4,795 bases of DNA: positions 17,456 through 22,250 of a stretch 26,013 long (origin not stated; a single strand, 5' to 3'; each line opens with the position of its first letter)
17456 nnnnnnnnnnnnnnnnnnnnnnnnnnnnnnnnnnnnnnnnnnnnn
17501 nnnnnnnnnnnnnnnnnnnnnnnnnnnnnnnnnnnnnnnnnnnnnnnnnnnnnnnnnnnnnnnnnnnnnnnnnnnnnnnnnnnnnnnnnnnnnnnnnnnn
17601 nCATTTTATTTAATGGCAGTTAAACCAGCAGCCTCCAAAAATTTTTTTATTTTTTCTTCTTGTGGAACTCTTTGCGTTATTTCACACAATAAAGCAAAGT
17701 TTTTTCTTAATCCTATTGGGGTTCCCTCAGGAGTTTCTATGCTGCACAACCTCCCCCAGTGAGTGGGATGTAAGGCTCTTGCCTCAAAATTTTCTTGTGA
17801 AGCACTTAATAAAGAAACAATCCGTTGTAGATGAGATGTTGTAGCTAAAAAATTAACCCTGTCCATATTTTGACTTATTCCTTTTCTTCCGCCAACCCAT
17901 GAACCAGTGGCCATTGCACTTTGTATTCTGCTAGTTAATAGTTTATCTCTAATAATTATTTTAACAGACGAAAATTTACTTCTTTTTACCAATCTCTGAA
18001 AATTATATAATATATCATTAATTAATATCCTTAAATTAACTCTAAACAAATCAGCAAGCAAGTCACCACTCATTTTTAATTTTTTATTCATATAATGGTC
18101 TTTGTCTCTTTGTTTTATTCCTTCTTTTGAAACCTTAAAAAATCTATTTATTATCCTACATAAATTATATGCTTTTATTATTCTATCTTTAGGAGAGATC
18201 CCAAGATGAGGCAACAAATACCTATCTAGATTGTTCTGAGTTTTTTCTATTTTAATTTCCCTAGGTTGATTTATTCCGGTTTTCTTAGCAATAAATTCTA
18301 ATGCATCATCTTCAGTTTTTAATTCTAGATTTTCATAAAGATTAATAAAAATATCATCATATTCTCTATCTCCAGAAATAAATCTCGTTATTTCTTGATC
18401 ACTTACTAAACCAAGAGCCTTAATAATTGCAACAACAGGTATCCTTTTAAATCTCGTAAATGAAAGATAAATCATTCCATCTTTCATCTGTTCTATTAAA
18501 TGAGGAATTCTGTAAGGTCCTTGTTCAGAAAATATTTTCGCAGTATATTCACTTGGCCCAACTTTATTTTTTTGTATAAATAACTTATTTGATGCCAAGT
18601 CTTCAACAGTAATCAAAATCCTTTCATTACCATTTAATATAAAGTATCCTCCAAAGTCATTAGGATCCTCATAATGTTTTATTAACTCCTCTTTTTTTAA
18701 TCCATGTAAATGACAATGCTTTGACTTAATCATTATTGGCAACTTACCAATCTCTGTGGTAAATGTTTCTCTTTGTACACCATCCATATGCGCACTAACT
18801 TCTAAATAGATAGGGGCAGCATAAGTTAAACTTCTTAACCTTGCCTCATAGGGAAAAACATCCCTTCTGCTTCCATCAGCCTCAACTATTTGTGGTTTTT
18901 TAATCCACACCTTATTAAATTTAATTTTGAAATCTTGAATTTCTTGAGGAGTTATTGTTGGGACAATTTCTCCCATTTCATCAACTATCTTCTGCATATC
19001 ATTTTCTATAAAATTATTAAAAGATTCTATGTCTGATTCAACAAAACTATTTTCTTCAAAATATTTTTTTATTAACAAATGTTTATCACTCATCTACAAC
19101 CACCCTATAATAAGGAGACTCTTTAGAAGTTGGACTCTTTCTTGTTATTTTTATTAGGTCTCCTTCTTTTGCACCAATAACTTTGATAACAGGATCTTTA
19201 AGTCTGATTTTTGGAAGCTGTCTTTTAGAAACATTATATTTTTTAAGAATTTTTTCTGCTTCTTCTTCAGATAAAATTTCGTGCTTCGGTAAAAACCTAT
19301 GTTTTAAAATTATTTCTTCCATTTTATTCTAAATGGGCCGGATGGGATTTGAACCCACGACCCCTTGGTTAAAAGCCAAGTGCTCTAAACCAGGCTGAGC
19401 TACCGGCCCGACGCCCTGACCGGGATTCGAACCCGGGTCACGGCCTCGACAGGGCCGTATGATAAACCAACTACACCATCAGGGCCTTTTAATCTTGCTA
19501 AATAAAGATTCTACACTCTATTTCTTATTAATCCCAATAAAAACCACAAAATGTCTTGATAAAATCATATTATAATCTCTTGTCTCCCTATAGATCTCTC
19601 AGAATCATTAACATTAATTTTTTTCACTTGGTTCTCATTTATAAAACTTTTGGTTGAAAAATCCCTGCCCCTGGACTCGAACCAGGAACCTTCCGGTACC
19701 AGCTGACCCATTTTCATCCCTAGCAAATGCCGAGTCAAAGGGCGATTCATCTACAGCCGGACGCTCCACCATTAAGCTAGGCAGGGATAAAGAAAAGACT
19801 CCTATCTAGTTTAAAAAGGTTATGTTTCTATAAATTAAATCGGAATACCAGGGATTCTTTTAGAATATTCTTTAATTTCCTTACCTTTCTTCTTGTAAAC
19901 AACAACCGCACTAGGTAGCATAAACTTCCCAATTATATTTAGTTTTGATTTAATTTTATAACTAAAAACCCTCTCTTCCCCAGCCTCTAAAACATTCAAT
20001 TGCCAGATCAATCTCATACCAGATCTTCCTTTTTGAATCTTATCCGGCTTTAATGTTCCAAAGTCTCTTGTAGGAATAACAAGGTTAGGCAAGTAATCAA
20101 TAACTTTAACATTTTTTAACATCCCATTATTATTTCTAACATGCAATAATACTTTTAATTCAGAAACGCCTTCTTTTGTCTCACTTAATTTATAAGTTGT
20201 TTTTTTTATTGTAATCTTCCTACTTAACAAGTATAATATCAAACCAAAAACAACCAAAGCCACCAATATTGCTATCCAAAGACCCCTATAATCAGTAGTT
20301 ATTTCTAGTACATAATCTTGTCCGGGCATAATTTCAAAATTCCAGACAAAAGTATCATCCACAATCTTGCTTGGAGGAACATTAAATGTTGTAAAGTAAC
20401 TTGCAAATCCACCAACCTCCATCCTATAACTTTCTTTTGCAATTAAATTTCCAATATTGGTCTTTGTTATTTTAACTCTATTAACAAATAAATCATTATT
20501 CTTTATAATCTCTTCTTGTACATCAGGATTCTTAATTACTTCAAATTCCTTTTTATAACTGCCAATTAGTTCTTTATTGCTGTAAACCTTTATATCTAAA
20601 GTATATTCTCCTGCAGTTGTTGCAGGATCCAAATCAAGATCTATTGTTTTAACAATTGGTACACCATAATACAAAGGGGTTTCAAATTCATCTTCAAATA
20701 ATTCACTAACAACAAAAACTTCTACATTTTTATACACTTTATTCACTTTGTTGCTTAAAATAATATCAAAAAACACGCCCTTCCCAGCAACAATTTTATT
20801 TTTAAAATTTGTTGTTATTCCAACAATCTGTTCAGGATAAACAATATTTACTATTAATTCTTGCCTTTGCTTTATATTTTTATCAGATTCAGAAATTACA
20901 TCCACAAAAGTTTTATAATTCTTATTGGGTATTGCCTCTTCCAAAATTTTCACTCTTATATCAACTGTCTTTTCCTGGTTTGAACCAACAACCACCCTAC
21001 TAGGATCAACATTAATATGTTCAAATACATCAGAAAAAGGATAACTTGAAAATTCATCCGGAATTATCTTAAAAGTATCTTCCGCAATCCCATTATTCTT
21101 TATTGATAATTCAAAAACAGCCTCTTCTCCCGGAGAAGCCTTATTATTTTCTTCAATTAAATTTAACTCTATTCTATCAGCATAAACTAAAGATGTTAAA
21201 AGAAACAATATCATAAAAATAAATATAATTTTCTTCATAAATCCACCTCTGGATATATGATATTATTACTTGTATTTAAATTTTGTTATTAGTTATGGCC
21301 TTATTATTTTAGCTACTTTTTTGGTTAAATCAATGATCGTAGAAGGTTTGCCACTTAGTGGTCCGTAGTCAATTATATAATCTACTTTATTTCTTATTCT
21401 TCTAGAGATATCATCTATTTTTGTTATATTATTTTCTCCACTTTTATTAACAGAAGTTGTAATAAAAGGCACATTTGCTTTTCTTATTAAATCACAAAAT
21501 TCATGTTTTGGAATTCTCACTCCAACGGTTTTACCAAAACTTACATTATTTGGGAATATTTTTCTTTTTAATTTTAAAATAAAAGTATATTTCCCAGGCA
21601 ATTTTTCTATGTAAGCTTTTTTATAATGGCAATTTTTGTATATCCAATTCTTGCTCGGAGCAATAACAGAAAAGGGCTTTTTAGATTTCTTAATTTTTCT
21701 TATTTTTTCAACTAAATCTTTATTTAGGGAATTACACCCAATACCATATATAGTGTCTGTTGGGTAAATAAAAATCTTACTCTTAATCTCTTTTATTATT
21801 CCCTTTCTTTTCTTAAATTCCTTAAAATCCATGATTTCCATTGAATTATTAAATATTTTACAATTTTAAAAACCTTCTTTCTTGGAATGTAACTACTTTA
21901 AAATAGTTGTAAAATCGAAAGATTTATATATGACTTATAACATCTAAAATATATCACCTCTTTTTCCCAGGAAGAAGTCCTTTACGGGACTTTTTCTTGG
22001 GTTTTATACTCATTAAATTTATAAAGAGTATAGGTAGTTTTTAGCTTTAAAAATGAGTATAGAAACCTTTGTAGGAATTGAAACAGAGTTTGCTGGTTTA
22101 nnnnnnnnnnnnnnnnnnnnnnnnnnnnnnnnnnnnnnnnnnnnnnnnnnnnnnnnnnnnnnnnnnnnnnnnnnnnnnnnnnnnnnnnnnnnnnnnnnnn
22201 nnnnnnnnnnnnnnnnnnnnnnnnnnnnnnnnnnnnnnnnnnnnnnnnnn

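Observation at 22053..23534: Intact PafA-type Pup ligase in a DPANN archaeon with no Pup, Dop or proteasome genes beside it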

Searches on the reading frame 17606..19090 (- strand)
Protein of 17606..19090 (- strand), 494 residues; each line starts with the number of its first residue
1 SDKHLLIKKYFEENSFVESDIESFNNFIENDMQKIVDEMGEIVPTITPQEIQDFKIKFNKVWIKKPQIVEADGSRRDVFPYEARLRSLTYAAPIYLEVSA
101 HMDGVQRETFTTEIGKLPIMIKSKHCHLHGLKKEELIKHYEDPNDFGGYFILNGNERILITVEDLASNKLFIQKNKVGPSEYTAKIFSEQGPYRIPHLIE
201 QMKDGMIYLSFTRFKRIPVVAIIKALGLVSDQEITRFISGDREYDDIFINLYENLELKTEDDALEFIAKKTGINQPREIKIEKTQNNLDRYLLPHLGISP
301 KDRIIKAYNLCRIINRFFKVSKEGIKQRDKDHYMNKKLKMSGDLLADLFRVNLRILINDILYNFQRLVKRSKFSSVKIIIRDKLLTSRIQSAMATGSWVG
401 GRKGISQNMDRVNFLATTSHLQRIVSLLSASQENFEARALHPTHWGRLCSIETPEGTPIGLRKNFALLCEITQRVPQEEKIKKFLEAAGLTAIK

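Call 55: search_protein_families(library=pfam, proteins=[window:17606-19090:-], max_evalue=0.001)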
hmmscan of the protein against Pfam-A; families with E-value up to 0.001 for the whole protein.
window:17606-19090:- (494 aa): 3 families
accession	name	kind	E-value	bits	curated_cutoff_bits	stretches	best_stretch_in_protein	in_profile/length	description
PF04563.20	RNA_pol_Rpb2_1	-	1.3e-50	172.2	28.2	1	17-386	3-202/203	RNA polymerase beta subunit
PF04565.21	RNA_pol_Rpb2_3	-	2.4e-24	85.7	21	1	407-471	1-68/68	RNA polymerase Rpb2, domain 3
PF04561.19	RNA_pol_Rpb2_2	-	7.8e-22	78.3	21.7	1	194-339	28-190/190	RNA polymerase Rpb2, domain 2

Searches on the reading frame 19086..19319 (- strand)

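Call 55: search_protein_families(library=pfam, proteins=[window:19086-19319:-], max_evalue=0.001)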
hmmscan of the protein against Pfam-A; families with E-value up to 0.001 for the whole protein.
window:19086-19319:- (77 aa): 1 family
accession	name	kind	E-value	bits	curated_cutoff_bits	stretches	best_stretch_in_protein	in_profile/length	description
PF01191.24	RNA_pol_Rpb5_C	-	3.3e-30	104.1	23.5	1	4-74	3-73/73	RNA polymerase Rpb5, C-terminal domain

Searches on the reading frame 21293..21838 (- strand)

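Call 55: search_protein_families(library=pfam, proteins=[window:21293-21838:-], max_evalue=0.001)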
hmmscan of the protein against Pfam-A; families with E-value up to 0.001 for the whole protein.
window:21293-21838:- (181 aa): 1 family
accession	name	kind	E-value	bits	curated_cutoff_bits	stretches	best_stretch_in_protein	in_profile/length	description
PF01300.24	Sua5_yciO_yrdC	-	2.2e-40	138.5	25.1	1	21-180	7-176/178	Telomere recombination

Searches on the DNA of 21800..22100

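Call 89: search_rna_families(source=window, start=21800, end=22100, threshold=evalue, max_evalue=1)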
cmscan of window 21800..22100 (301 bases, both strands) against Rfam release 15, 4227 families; matches with E-value up to 1: 1.
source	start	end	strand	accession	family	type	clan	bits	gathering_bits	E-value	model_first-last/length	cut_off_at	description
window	22037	22084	-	RF01315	CRISPR-DR2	Gene; CRISPR;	CL00014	22.1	37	0.081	1-30/30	no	CRISPR RNA direct repeat element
